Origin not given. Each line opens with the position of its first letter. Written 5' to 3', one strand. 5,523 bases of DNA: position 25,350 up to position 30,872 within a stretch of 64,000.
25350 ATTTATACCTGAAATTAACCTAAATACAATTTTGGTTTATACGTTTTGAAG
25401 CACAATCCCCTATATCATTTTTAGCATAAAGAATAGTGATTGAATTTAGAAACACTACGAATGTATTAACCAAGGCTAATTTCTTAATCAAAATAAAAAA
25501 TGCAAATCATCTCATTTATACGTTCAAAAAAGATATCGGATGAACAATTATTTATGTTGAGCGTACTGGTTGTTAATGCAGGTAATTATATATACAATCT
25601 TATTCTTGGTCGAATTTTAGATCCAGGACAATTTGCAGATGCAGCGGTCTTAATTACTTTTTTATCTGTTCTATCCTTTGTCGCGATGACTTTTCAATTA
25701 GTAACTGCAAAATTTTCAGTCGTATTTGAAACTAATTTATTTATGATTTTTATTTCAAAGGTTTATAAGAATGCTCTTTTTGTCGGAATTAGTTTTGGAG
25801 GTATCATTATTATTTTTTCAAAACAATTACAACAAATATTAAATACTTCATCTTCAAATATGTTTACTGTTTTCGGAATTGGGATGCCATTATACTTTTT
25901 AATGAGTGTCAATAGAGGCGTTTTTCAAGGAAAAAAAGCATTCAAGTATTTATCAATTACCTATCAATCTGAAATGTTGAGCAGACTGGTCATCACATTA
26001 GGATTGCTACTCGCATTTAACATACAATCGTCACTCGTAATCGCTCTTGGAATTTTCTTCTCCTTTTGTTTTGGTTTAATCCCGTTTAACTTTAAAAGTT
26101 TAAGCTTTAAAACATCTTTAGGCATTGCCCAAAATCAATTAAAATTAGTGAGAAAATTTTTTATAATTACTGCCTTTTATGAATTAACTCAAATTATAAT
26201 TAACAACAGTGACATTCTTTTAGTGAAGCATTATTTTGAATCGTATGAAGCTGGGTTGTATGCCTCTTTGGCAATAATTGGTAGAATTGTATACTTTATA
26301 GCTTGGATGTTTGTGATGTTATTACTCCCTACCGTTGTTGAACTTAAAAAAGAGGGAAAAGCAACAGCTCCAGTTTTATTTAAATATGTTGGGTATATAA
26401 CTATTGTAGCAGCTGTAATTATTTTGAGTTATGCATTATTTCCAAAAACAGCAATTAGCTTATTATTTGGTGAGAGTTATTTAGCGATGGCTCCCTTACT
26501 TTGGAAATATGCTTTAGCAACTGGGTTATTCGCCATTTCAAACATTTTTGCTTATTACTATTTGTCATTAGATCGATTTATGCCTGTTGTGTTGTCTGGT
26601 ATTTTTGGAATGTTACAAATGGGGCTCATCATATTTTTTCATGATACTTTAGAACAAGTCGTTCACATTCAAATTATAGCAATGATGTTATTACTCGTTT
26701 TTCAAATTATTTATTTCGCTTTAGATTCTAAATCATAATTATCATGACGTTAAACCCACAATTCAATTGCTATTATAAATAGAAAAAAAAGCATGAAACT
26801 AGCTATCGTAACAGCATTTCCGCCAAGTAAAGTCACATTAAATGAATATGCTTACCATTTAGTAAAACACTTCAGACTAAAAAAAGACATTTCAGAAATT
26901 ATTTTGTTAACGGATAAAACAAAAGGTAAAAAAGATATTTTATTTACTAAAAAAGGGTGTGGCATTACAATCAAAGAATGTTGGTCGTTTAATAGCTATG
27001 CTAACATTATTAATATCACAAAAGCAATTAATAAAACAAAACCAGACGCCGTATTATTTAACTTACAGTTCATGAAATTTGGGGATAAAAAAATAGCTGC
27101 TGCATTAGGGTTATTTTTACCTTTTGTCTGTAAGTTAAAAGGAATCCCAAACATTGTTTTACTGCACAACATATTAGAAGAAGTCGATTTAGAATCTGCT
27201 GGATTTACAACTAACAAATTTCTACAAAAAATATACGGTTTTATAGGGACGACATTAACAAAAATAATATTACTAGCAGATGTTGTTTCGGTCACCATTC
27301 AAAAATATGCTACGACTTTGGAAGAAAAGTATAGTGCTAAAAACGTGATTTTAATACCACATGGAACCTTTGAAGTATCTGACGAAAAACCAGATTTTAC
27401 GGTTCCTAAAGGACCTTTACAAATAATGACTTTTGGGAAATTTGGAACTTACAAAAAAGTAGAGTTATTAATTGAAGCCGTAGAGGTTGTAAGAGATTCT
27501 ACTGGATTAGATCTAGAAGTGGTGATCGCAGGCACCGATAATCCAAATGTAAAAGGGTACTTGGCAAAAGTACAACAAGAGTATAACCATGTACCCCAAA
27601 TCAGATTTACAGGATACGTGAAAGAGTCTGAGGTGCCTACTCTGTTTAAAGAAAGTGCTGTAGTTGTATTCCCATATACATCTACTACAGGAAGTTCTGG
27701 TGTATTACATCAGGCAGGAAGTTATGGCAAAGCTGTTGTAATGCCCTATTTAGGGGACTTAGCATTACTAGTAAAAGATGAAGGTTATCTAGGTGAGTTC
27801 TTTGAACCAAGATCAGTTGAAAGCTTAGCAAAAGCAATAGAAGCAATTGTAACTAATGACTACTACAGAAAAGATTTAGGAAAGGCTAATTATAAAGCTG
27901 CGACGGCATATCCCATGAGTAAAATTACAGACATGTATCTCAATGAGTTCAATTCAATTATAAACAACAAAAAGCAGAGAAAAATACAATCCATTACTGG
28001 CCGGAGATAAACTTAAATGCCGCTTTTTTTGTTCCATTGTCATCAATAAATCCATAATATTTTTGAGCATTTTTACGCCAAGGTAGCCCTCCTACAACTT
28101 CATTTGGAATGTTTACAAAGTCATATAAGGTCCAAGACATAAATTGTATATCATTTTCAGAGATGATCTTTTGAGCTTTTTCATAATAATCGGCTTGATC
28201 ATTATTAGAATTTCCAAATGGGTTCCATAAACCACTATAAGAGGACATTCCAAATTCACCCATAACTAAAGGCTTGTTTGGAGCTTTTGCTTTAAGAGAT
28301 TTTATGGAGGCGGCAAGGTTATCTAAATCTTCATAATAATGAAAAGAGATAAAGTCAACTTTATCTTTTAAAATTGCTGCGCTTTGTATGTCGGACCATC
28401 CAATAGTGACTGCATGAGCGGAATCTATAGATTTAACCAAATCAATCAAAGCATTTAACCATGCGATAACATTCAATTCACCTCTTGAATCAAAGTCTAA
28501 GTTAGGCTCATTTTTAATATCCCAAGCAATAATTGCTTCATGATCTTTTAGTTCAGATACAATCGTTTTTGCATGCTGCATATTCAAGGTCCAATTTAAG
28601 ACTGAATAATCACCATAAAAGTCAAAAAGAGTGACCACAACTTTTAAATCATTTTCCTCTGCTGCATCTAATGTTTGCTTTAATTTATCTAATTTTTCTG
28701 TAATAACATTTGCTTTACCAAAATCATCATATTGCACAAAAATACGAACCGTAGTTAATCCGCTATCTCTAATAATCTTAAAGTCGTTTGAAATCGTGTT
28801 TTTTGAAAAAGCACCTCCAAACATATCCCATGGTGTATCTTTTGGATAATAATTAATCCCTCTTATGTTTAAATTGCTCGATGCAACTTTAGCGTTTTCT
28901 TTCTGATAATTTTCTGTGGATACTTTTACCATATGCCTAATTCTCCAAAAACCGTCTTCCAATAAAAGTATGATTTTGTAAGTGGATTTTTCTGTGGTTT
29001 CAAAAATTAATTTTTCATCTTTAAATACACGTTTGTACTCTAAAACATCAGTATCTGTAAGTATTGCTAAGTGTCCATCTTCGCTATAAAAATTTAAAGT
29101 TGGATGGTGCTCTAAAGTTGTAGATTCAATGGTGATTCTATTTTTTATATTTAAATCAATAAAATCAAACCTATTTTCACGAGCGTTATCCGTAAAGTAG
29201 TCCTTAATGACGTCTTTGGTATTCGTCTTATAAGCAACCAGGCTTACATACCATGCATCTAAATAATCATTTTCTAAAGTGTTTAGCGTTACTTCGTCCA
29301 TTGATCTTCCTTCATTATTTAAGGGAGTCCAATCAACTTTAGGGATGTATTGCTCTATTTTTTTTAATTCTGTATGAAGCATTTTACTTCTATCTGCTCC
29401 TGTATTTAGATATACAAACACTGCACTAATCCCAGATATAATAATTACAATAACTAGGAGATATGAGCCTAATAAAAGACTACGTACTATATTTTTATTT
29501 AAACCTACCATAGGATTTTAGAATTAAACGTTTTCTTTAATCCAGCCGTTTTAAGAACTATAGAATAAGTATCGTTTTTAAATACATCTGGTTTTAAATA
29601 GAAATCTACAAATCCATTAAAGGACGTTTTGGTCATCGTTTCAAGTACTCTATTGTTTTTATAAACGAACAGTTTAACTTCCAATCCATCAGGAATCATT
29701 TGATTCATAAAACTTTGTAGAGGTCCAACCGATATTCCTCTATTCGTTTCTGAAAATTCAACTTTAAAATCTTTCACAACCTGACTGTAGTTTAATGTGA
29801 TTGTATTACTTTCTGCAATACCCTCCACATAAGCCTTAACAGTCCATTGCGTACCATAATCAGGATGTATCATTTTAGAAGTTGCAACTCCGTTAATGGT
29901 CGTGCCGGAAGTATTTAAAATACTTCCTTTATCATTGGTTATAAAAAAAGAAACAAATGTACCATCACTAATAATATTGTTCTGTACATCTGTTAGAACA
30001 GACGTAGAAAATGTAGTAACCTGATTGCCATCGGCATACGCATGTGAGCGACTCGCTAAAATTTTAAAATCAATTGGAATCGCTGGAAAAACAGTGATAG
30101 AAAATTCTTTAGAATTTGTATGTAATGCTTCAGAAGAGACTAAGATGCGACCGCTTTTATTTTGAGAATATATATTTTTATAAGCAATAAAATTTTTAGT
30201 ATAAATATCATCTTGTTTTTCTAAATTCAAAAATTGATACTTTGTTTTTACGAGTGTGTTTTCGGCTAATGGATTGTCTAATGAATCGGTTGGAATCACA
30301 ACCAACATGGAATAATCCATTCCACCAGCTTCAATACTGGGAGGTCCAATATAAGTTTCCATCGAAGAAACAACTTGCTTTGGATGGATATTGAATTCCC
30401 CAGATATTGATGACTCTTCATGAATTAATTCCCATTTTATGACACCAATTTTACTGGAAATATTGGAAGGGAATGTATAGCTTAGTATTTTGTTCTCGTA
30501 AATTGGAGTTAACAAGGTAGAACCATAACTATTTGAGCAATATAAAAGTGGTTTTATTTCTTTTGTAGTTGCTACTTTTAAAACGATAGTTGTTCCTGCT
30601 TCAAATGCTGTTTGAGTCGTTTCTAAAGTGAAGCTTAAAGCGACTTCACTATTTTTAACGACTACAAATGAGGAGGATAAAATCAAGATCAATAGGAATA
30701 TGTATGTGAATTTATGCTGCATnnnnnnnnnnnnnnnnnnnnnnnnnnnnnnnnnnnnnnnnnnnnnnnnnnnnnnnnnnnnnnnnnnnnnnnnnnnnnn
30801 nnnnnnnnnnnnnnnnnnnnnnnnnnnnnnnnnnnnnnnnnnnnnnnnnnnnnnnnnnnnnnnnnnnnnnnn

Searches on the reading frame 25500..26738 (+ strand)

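Call 9: search_protein_families(library=pfam, proteins=[window:25500-26738:+], max_evalue=0.01)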
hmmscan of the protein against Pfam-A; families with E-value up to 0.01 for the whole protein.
window:25500-26738:+ (412 aa): 1 family
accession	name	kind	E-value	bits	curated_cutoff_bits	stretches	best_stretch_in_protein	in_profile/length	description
PF13440.11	Polysacc_synt_3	-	2e-10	40.9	23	1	35-332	1-293/293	Polysaccharide biosynthesis protein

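Call 52: search_protein_families(library=ncbifam, proteins=[window:25500-26738:+], max_evalue=0.01)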
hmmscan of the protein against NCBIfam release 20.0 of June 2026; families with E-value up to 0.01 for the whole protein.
window:25500-26738:+ (412 aa): 0 families

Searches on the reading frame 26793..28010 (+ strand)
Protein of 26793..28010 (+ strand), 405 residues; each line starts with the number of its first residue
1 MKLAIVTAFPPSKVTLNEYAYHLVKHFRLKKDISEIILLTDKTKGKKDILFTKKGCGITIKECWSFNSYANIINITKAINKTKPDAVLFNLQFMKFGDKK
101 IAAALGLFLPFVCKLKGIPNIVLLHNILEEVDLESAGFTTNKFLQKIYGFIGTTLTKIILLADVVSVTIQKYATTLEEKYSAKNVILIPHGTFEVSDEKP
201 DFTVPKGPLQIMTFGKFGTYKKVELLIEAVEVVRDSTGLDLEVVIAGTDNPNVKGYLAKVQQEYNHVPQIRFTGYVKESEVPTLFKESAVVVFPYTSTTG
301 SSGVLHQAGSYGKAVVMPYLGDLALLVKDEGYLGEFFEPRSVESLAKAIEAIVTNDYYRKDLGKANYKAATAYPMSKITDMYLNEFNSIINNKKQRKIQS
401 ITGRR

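Call 9: search_protein_families(library=pfam, proteins=[window:26793-28010:+], max_evalue=0.01)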
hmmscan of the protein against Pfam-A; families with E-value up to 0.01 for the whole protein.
window:26793-28010:+ (405 aa): 2 families
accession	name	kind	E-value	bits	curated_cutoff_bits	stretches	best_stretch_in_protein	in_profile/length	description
PF00534.26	Glycos_transf_1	-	1.4e-18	67.4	26.4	1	198-368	5-171/172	Glycosyl transferases group 1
PF13692.12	Glyco_trans_1_4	-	3.4e-18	66.7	27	1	210-355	3-142/142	Glycosyl transferases group 1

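Call 52: search_protein_families(library=ncbifam, proteins=[window:26793-28010:+], max_evalue=0.01)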
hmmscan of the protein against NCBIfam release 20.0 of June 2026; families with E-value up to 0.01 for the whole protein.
window:26793-28010:+ (405 aa): 10 families
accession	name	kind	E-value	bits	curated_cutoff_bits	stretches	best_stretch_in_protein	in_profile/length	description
NF041876.1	EPS_EpsE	equivalog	1.2e-12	47.9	400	1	203-366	209-372/389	exopolysaccharide biosynthesis GT4 family glycosyltransferase EpsE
TIGR03449.1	mycothiol_MshA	equivalog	1.6e-07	30.6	462.5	1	210-389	222-403/406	D-inositol-3-phosphate glycosyltransferase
TIGR03088.1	stp2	hypoth_equivalog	4.8e-06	25.8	409.05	1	208-387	194-371/374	TIGR03088 family PEP-CTERM/XrtA system glycosyltransferase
NF041879.1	EPS_EpsH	equivalog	7.4e-06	24.9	800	1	206-332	235-357/431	exopolysaccharide biosynthesis glycosyltransferase EpsH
NF046085.1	XrtY_assoc_Gly1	equivalog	8.9e-06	24.8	400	1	149-391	148-386/387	XrtY-associated glycosyltransferase XYAG1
TIGR04063.1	stp3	hypoth_equivalog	0.00021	20.3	442.05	1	214-362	219-367/397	TIGR04063 family PEP-CTERM/XrtA system glycosyltransferase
TIGR04047.1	MSMEG_0565_glyc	hypoth_equivalog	0.0003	20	259.85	1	213-373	198-358/373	MSMEG_0565 family glycosyltransferase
NF038229.1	Glyco4_Geo_Pelo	equivalog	0.0004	19.5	400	1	223-389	176-336/338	GPMC system family 4 glycosyltransferase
NF047684.1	TeichurnBiosyTuaC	equivalog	0.00041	19.4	550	1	201-385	212-385/391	teichuronic acid biosynthesis protein TuaC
NF050056.1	ProtGlycPglH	equivalog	0.001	18.2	600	1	209-386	180-350/354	GalNAc-alpha-(1->4)-GalNAc-alpha-(1->3)-diNAcBac-PP-undecaprenol alpha-1,4-N-acetyl-D-galactosaminyltransferase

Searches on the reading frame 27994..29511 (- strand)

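Call 3: search_protein_families(library=pfam, proteins=[window:27994-29511:-], max_evalue=0.001)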
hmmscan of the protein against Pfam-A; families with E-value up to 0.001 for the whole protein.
window:27994-29511:- (505 aa): 2 families
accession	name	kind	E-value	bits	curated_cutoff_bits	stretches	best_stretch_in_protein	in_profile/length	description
PF02836.23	Glyco_hydro_2_C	-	5e-08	32.9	21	1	310-427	110-219/302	Glycosyl hydrolases family 2, TIM barrel domain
PF11790.14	Glyco_hydro_cc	-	1.1e-05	25.5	21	1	382-460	133-207/237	Glycosyl hydrolase catalytic core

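Call 4: search_protein_families(library=ncbifam, proteins=[window:27994-29511:-], max_evalue=0.001)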
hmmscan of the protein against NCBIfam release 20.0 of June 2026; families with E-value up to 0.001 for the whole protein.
window:27994-29511:- (505 aa): 1 family
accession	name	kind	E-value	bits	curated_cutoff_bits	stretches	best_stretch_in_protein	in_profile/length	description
NF041462.1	GalA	equivalog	7.1e-05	21.1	900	1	311-421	380-479/763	beta-galactosidase GalA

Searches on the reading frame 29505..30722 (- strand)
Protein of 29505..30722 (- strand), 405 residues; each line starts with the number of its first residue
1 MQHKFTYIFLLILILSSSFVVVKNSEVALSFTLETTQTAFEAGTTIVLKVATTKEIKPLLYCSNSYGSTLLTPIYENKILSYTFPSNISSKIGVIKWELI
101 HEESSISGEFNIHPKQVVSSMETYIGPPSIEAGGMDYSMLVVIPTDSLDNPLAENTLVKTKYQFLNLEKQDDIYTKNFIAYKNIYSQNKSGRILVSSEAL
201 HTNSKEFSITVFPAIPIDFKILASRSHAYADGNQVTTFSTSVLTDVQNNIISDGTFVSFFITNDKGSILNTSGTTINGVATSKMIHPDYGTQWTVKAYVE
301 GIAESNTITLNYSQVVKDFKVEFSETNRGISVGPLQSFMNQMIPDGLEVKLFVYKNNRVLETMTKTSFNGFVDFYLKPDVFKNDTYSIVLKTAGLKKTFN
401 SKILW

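Call 3: search_protein_families(library=pfam, proteins=[window:29505-30722:-], max_evalue=0.001)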
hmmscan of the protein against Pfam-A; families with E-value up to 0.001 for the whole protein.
window:29505-30722:- (405 aa): 1 family
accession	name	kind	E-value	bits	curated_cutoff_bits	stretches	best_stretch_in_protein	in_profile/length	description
PF09134.16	Invasin_D3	-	6.7e-05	23.8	33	0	221-311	7-94/98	Invasin, domain 3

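Call 4: search_protein_families(library=ncbifam, proteins=[window:29505-30722:-], max_evalue=0.001)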
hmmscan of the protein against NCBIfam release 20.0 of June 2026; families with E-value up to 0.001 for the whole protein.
window:29505-30722:- (405 aa): 0 families

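Call 20: search_protein_families(library=pfam, proteins=[window:29505-30722:-], max_evalue=1)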
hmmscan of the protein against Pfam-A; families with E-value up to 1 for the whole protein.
window:29505-30722:- (405 aa): 2 families
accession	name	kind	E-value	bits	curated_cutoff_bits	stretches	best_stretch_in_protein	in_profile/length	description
PF09134.16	Invasin_D3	-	6.7e-05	23.8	33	1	221-311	7-94/98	Invasin, domain 3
PF12445.13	FliC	-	0.49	11.2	23.2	1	193-278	38-115/127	Flagellin protein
